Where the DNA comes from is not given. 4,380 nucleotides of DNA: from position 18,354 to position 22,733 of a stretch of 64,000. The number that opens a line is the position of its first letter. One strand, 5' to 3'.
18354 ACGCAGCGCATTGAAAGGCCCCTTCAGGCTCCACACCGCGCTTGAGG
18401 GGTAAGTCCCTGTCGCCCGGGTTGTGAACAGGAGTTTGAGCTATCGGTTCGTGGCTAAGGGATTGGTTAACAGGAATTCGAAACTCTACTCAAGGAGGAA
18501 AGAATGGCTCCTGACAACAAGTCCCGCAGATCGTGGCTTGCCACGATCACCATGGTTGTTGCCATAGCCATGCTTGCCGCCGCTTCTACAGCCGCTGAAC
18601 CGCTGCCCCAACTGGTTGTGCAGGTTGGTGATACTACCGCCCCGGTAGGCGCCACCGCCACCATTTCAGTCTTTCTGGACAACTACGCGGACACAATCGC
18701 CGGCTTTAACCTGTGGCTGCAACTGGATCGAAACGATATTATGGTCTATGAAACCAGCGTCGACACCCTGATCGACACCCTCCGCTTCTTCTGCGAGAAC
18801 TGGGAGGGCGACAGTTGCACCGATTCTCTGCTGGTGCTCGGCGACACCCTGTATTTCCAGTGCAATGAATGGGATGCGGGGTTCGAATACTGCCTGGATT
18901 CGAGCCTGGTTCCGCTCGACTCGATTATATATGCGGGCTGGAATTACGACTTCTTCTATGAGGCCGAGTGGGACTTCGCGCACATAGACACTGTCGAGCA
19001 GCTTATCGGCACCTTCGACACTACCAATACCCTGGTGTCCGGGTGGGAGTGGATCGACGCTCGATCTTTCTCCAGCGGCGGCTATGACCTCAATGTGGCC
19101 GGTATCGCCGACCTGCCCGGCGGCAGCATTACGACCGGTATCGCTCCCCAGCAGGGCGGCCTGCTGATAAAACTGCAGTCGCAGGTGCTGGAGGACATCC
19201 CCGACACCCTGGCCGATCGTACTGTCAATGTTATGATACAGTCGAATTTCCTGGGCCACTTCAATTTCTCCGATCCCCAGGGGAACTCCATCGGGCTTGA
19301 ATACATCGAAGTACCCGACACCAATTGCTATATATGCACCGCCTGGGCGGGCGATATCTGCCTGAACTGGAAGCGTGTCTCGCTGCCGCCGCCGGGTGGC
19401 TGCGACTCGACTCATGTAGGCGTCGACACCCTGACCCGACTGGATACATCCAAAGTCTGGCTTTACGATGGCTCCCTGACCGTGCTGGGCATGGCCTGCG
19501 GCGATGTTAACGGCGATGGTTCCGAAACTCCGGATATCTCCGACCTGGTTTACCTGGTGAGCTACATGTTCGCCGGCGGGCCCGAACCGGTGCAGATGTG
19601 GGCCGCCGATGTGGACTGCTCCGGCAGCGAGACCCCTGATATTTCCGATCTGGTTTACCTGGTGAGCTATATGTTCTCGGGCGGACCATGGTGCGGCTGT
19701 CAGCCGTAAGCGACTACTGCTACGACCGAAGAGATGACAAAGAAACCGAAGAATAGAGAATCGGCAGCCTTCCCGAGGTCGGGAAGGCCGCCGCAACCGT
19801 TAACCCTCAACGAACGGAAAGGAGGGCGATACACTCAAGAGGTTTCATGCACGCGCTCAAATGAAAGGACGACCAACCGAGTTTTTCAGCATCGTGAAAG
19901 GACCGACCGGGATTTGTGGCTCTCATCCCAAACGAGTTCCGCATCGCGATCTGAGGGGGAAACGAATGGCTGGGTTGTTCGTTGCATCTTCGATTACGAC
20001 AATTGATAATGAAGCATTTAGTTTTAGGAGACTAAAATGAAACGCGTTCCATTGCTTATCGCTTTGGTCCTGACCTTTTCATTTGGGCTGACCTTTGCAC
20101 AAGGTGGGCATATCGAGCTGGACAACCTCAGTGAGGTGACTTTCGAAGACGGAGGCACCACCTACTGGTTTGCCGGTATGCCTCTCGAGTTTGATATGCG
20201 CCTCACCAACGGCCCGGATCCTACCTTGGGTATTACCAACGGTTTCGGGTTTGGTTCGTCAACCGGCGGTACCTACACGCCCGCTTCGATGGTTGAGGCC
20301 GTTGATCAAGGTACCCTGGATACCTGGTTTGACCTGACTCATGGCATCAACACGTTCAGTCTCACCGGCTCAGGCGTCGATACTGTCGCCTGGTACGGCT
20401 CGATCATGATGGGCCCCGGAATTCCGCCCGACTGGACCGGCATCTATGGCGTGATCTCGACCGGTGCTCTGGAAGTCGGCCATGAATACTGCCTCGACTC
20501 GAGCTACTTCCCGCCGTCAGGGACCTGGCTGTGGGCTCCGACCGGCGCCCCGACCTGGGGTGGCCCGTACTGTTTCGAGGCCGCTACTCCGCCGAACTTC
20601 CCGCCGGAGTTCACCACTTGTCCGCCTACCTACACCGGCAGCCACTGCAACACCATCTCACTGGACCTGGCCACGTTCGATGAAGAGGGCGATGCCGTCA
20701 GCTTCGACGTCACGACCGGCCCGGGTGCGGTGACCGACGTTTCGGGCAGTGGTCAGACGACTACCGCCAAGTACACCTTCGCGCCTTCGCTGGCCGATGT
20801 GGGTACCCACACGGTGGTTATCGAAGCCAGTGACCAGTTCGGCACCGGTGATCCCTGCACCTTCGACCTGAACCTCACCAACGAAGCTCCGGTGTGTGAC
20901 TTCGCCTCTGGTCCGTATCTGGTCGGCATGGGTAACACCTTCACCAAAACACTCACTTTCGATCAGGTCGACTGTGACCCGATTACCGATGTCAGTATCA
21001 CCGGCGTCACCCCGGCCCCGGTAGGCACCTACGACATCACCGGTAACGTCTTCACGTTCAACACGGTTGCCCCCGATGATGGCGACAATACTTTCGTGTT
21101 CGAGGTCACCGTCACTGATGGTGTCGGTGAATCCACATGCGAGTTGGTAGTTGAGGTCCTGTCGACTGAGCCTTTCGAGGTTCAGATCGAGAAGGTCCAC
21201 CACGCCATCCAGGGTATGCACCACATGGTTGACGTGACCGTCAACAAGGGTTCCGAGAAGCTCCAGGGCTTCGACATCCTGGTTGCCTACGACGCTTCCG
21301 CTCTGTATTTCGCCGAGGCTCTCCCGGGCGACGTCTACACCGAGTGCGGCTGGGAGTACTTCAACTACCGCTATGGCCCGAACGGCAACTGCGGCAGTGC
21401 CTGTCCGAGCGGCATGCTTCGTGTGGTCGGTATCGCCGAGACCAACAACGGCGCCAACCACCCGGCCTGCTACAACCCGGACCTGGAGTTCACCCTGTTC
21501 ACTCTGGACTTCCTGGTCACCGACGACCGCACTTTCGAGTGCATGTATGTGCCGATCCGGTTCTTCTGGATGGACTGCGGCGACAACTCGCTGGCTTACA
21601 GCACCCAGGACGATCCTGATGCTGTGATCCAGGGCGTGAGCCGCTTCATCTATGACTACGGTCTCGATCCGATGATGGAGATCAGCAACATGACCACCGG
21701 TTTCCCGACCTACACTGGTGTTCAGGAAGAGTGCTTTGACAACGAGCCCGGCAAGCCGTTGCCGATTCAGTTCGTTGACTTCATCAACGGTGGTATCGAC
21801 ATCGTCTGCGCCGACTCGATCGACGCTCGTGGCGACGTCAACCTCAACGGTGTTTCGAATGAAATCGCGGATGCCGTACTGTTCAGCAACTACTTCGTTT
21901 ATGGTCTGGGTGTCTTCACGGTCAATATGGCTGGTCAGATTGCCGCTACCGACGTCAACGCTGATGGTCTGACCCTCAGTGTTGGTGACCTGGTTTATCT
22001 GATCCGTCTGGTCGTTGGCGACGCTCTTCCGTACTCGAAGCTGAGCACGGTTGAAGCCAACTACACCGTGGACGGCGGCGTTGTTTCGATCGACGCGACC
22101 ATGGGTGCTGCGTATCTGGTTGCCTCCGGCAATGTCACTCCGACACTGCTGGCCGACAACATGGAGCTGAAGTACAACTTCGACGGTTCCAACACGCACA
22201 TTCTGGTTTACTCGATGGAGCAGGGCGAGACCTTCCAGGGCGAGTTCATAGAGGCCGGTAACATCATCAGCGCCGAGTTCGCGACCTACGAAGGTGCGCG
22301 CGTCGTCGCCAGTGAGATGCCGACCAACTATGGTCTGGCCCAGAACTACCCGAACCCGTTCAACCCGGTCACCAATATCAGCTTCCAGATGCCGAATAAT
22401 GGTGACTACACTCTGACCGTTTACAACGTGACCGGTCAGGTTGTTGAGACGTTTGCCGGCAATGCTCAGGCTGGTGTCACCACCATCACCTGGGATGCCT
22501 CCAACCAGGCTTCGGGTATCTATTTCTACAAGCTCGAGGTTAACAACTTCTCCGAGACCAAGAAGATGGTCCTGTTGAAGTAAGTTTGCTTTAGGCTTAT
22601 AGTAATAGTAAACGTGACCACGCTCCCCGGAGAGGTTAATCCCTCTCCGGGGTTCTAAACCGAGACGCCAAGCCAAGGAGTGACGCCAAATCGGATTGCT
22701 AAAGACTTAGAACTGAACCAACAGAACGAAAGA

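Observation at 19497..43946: Mutually exclusive C-termini and two dockerin classes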

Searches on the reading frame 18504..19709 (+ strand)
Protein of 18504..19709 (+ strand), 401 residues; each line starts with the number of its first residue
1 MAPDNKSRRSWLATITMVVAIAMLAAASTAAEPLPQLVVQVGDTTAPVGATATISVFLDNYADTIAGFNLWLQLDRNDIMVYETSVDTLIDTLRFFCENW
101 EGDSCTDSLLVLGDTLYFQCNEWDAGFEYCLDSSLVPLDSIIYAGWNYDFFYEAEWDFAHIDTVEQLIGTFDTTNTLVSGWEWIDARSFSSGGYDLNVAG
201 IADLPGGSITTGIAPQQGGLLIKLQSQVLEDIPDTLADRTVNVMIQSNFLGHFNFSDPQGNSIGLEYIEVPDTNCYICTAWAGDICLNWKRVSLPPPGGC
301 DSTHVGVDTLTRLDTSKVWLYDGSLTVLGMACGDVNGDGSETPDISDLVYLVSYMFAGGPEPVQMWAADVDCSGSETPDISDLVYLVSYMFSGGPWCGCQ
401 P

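Call 3: search_protein_families(library=pfam, proteins=[window:18504-19709:+], max_evalue=0.01)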
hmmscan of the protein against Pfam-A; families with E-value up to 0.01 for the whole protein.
window:18504-19709:+ (401 aa): 0 families

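Call 7: search_protein_families(library=ncbifam, proteins=[window:18504-19709:+], max_evalue=0.01)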
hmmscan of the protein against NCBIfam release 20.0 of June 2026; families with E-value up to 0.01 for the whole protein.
window:18504-19709:+ (401 aa): 0 families

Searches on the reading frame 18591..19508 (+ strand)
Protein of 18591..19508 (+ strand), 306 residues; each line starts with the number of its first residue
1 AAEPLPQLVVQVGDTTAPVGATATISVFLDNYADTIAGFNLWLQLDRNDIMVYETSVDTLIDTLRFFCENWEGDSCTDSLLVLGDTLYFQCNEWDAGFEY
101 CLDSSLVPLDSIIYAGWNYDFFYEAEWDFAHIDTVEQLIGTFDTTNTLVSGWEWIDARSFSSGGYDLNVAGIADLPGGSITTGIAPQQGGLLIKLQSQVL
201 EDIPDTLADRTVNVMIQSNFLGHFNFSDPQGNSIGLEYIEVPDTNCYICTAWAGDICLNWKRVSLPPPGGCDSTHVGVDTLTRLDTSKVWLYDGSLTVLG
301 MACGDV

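Call 69: search_protein_families(library=pfam, proteins=[window:18591-19508:+], max_evalue=1)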
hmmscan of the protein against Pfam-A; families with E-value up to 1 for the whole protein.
window:18591-19508:+ (306 aa): 0 families

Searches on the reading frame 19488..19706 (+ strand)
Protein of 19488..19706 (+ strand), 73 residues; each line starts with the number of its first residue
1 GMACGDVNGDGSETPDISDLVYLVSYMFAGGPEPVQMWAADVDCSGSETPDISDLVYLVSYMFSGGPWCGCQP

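Call 14: find_homologous_proteins(query=A1, max_evalue=0.001)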
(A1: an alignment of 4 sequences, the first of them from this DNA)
Query A1 (4 sequences) (73 aa, profile of the alignment): 374 proteins with E <= 0.001 among 1825 candidates; the best 120 are listed.
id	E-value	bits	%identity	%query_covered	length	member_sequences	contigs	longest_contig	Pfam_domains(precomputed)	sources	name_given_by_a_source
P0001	5.2e-27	111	65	86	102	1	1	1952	-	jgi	jgi:hypothetical protein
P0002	1.0e-26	110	60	86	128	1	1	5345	-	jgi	-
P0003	4.2e-26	108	65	86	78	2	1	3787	-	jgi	jgi:hypothetical protein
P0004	4.5e-26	108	61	85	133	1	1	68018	-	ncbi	-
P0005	7.2e-26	108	63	85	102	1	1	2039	-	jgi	-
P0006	3.5e-25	105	65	93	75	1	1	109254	-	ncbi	ncbi:MAG: hypothetical protein ABIE70_02305, partial [bacterium]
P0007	4.5e-24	102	60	86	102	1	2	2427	-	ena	-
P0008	1.0e-23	101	64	96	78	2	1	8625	-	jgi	-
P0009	4.5e-23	99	53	86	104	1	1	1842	-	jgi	-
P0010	1.1e-22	97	63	93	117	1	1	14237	-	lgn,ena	-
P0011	1.1e-22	97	52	79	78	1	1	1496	-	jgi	jgi:hypothetical protein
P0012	1.6e-22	97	56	86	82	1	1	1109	-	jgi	jgi:hypothetical protein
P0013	2.3e-22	96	56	86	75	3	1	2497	-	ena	-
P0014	2.8e-22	96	61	97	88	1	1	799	-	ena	-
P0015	3.6e-22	96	63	93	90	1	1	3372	-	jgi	jgi:hypothetical protein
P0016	5.1e-22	95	59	90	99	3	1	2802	PF00404.25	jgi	jgi:hypothetical protein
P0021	2.4e-21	93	65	93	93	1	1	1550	PF00404.25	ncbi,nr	ncbi:MAG: dockerin type I repeat-containing protein, partial [candidate division Zixibacteria bacter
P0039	4.7e-20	89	55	89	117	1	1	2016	PF00404.25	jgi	jgi:hypothetical protein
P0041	8.0e-20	88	59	90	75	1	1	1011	PF00404.25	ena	-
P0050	3.0e-19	86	55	95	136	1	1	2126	PF00404.25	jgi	-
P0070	2.7e-18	83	44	86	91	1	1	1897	PF00404.25,PF00036.39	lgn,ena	-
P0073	4.1e-18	83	52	85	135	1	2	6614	PF00404.25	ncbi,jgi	-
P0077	6.4e-18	82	52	88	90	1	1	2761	PF00404.25,PF13517.13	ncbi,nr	ncbi:MAG TPA: dockerin type I repeat-containing protein, partial [candidate division Zixibacteria ba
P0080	1.1e-17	81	53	88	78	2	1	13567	PF00404.25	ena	-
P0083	1.7e-17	81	56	86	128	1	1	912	PF00404.25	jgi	jgi:hypothetical protein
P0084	1.9e-17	81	48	89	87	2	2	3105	PF00404.25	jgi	-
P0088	2.6e-17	80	50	85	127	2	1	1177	PF00404.25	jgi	jgi:hypothetical protein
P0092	3.2e-17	80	44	86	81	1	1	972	PF00404.25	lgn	-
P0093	4.9e-17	79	46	86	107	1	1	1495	PF00404.25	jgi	-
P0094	6.9e-17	79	51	86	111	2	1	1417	PF00404.25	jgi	jgi:hypothetical protein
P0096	7.5e-17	79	56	85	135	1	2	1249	PF00404.25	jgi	jgi:hypothetical protein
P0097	8.3e-17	79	43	86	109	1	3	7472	PF00404.25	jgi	-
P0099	8.8e-17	78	47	95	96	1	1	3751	PF00404.25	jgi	jgi:hypothetical protein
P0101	1.0e-16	78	46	86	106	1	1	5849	PF00404.25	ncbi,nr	ncbi:MAG: hypothetical protein GXO93_02500, partial [FCB group bacterium]|nr:hypothetical protein [F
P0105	1.6e-16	78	60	85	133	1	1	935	PF00404.25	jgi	jgi:hypothetical protein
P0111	3.7e-16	76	51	86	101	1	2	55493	PF00404.25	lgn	-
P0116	5.7e-16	76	49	92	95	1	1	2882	PF00404.25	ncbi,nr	ncbi:MAG: dockerin type I repeat-containing protein [candidate division Zixibacteria bacterium]|nr:d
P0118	6.1e-16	76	56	86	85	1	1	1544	PF00404.25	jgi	-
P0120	7.6e-16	75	56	85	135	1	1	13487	PF00404.25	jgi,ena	-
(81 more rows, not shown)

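Call 15: find_related_loci(query=A1, collection=genome_contigs, flank=10000)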
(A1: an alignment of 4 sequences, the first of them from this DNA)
Query A1 (73 aa) in genome_contigs; peptide patterns used: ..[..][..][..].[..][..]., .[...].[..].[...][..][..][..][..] (x = any residue, [..] = any of these).
195 stretches matched a pattern; 128 encode a relative of the query (tblastn E <= 1e-3); the best 80 are kept; 70 distinct loci.
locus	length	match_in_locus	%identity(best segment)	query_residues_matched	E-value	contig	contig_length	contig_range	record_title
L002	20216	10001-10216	63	2-73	8e-28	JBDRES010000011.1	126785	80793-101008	MAG: bacterium isolate MEGAHIT-group-1.326 k141_9765621, whole genome shotgun sequence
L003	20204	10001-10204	65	2-71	5e-24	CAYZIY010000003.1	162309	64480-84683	MAG TPA_asm: uncultured Planctomycetales bacterium isolate SRP141376_co2_271 genome assembly, contig: NODE_193_length_16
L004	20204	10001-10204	69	2-71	3e-22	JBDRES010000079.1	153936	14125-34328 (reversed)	MAG: bacterium isolate MEGAHIT-group-1.326 k141_10571462, whole genome shotgun sequence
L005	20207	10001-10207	62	1-71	7e-21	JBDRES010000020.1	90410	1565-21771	MAG: bacterium isolate MEGAHIT-group-1.326 k141_8116698, whole genome shotgun sequence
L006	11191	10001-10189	69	2-67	8e-21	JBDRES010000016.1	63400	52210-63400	MAG: bacterium isolate MEGAHIT-group-1.326 k141_2741890, whole genome shotgun sequence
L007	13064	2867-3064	62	4-71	1e-20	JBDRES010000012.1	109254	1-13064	MAG: bacterium isolate MEGAHIT-group-1.326 k141_10650699, whole genome shotgun sequence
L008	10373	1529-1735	65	2-71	1e-20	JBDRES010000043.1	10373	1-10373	MAG: bacterium isolate MEGAHIT-group-1.326 k141_331210, whole genome shotgun sequence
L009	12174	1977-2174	63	4-71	5e-20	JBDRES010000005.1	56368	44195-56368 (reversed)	MAG: bacterium isolate MEGAHIT-group-1.326 k141_7095628, whole genome shotgun sequence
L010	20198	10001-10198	62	4-71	4e-20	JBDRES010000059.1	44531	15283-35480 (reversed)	MAG: bacterium isolate MEGAHIT-group-1.326 k141_11204709, whole genome shotgun sequence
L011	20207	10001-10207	62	1-71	6e-20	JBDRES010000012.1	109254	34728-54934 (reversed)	MAG: bacterium isolate MEGAHIT-group-1.326 k141_10650699, whole genome shotgun sequence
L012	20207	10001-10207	59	2-67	6e-20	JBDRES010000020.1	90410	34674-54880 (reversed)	MAG: bacterium isolate MEGAHIT-group-1.326 k141_8116698, whole genome shotgun sequence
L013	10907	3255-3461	59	1-71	5e-20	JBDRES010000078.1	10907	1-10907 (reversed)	MAG: bacterium isolate MEGAHIT-group-1.326 k141_1708346, whole genome shotgun sequence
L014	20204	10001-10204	60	2-71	4e-19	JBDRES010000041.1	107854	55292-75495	MAG: bacterium isolate MEGAHIT-group-1.326 k141_2975731, whole genome shotgun sequence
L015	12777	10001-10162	74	2-67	1e-18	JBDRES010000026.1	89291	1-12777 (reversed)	MAG: bacterium isolate MEGAHIT-group-1.326 k141_11682560, whole genome shotgun sequence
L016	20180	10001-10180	68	5-67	1e-18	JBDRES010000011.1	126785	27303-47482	MAG: bacterium isolate MEGAHIT-group-1.326 k141_9765621, whole genome shotgun sequence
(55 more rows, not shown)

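Call 26: search_solved_structures(query=A1, max_evalue=1, show_alignments=2)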
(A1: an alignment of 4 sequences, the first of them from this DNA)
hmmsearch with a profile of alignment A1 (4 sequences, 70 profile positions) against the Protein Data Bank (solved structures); distinct sequences matched with E-value up to 1: 28.
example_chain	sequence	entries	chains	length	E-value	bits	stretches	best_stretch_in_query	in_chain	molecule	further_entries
8x39_A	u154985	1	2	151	4.4e-06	29.7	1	7-64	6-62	Serine protease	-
8x3a_A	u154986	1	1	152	4.5e-06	29.7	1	7-64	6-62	Serine protease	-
4uyq_B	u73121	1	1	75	1.8e-05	27.7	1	5-53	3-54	Cellulosomal scaffoldin adaptor protein B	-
4dh2_B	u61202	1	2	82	3.5e-05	26.8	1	6-63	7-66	Dockerin type 1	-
5lxv_B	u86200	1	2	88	5.9e-05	26.1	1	5-62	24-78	Carbohydrate-binding protein WP_009985128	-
5nrk_B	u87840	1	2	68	0.00028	24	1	7-62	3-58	DocCel5: Type I dockerin repeat domain from A. cellulolyticus family 5 endoglucanase WP_01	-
3ul4_B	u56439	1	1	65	0.00064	22.8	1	4-61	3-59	Cellulosome enzyme, dockerin type I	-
2y3n_B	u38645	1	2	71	0.00068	22.7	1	3-60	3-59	CELLULOSOMAL FAMILY-48 PROCESSIVE GLYCOSIDE HYDROLASE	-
4uyp_B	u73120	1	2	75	0.0011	22.1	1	5-61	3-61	Cellulosomal scaffoldin adaptor protein B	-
1daq_A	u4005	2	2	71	0.002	21.2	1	2-61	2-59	ENDOGLUCANASE SS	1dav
5nrm_B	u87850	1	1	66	0.0023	21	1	7-61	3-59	DocCel5: Type I dockerin repeat domain from A. cellulolyticus family 5 endoglucanase WP_01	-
2ccl_B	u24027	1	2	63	0.0024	21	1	5-60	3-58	ENDO-1,4-BETA-XYLANASE Y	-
2mte_A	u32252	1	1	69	0.0036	20.4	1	3-61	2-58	Cellulose 1,4-beta-cellobiosidase (reducing end) CelS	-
1ohz_B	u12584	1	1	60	0.0081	19.2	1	7-60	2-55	ENDO-1,4-BETA-XYLANASE Y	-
4fl4_A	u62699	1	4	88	0.021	18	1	7-61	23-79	Glycoside hydrolase family 9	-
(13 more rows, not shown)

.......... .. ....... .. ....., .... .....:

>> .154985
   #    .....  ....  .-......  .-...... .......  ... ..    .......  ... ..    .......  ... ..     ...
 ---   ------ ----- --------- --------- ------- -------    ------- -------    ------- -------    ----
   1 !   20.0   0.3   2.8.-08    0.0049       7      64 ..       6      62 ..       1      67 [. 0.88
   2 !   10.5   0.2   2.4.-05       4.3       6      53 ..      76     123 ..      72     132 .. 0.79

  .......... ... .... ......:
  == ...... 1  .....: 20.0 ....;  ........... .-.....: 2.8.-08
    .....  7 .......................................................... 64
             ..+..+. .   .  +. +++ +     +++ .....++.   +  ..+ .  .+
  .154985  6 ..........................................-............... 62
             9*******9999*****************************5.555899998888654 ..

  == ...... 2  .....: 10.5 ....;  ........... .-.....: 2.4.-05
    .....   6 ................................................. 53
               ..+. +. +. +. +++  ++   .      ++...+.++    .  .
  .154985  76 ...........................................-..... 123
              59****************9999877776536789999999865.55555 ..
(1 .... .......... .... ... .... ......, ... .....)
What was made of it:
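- The class A profile matches solved cohesin-binding dockerins at E 4e-6 (call 26).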

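Call 62: search_protein_representatives(alignment_id=A1)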
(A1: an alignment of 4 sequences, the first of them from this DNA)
Query: 4 sequences, 70 profile positions. Proteins with E-value up to 0.001 (for the whole library): 34630; up to 1e-10: 10674; up to 1e-30: 109. The best 150 are listed.
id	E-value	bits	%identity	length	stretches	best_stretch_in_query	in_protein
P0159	4.9e-172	574.2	-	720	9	7-68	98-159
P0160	1.2e-121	412.8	-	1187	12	7-68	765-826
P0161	1.8e-110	377.0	-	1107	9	4-62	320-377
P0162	1.0e-94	326.5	-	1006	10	6-68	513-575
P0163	2.5e-82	286.9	-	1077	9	5-61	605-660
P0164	2.3e-75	264.5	-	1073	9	4-59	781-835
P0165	5.1e-74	260.2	-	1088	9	8-61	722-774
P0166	2.1e-72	255.1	-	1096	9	8-65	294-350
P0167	1.2e-71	252.6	-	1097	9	3-60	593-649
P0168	1.5e-69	245.9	-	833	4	5-69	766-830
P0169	3.5e-69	244.7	-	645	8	7-69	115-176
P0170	2.6e-68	242.0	-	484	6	3-68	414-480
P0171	2.1e-67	239.1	-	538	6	5-69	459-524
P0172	2.5e-66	235.6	-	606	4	6-69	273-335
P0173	4.6e-65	231.5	-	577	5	5-70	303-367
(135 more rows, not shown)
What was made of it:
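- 34,630 protein clusters match the class A profile (call 62), far more than the cohesins seen here.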

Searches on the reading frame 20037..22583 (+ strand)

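Call 3: search_protein_families(library=pfam, proteins=[window:20037-22583:+], max_evalue=0.01)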
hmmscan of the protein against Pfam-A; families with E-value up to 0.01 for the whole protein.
window:20037-22583:+ (848 aa): 2 families
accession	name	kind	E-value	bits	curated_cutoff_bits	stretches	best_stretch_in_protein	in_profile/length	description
PF18962.6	Por_Secre_tail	-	1.2e-12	48.4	27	1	771-845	2-74/75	Secretion system C-terminal sorting domain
PF13860.13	FlgD_ig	-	8.6e-06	26.1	27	1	780-832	11-72/79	FlgD Ig-like domain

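Call 7: search_protein_families(library=ncbifam, proteins=[window:20037-22583:+], max_evalue=0.01)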
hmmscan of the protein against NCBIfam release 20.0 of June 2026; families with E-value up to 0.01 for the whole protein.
window:20037-22583:+ (848 aa): 4 families
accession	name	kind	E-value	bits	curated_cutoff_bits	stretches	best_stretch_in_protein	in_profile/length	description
TIGR04183.1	Por_Secre_tail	domain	2.1e-14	53.3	23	1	771-845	2-70/72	T9SS type A sorting domain-containing protein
NF052323.1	T9SSA_dep_M6i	equivalog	3.5e-10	38.5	600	1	769-842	959-1033/1043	T9SS-dependent M6-like inactivated metalloprotease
NF038113.1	T9SSA_dep_M36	equivalog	7.1e-08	31.1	885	1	766-846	791-868/869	T9SS-dependent M36 family metallopeptidase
NF005176.1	PRK06655.1-1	equivalog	0.0065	16.4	230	0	787-828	95-142/197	flagellar hook assembly protein FlgD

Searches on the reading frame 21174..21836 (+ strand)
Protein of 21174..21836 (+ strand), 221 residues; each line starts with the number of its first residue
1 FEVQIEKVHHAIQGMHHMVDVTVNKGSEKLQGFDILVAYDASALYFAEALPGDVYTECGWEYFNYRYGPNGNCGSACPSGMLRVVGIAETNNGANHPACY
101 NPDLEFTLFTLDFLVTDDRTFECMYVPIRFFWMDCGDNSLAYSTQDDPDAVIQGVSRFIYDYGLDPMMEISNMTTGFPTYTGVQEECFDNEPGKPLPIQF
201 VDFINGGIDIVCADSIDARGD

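Call 69: search_protein_families(library=pfam, proteins=[window:21174-21836:+], max_evalue=1)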
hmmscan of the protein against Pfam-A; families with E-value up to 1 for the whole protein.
window:21174-21836:+ (221 aa): 1 family
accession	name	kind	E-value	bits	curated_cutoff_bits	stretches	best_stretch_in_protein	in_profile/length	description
PF00963.24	Cohesin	-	0.079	13.6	24.1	1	3-55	3-55/139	Cohesin domain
